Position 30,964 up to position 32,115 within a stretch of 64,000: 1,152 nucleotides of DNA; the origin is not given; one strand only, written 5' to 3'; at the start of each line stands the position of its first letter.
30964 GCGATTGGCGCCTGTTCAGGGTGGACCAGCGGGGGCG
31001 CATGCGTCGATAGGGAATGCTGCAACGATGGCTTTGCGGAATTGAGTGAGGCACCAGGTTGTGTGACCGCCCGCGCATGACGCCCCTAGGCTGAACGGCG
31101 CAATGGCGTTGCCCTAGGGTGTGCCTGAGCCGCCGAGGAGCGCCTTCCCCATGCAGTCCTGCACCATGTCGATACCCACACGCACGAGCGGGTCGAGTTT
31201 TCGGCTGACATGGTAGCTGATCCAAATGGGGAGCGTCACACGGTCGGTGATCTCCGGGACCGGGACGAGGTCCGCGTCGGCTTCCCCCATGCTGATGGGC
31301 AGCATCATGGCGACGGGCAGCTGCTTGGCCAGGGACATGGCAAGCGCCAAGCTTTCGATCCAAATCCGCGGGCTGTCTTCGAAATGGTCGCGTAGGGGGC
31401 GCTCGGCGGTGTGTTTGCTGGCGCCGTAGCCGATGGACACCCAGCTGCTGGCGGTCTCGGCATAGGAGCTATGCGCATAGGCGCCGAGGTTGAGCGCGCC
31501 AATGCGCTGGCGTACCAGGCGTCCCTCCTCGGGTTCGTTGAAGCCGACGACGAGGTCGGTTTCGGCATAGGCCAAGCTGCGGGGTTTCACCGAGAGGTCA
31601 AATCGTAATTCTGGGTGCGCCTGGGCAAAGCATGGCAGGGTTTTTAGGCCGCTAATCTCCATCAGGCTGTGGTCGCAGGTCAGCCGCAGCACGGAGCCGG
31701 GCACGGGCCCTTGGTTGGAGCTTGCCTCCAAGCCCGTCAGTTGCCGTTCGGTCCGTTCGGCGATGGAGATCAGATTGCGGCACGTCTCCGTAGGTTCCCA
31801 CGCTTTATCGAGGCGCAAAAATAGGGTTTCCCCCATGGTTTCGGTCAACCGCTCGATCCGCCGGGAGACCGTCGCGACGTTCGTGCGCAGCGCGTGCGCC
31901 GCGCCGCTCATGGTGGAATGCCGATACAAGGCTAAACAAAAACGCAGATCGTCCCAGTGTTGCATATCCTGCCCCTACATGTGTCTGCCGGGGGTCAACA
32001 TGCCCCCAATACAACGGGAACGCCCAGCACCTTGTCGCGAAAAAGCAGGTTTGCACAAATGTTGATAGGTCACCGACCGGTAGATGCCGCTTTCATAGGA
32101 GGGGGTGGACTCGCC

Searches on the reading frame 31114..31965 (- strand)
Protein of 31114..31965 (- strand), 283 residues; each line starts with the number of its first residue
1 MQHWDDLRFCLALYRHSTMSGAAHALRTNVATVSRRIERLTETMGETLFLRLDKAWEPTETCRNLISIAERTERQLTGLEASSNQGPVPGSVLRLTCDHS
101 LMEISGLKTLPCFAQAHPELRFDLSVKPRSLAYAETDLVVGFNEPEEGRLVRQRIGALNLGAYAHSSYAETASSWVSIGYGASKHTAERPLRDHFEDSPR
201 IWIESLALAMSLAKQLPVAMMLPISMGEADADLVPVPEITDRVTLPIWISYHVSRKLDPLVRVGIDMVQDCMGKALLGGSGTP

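Call 47: search_protein_families(library=ncbifam, proteins=[window:31114-31965:-], max_evalue=0.00001)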
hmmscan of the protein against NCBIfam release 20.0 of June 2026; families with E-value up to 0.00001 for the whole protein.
window:31114-31965:- (283 aa): 3 families
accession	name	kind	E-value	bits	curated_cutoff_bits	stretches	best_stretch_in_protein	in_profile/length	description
TIGR03418.1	chol_sulf_TF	equivalog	1.1e-07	31.2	324.8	1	7-142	6-142/291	choline sulfate utilization transcriptional regulator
NF002946.0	PRK03601.1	equivalog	2.5e-07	30.4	240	1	15-248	14-253/275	HTH-type transcriptional regulator HdfR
NF008722.0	PRK11716.1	equivalog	3.5e-06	26.3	246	1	6-124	5-124/293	HTH-type transcriptional activator IlvY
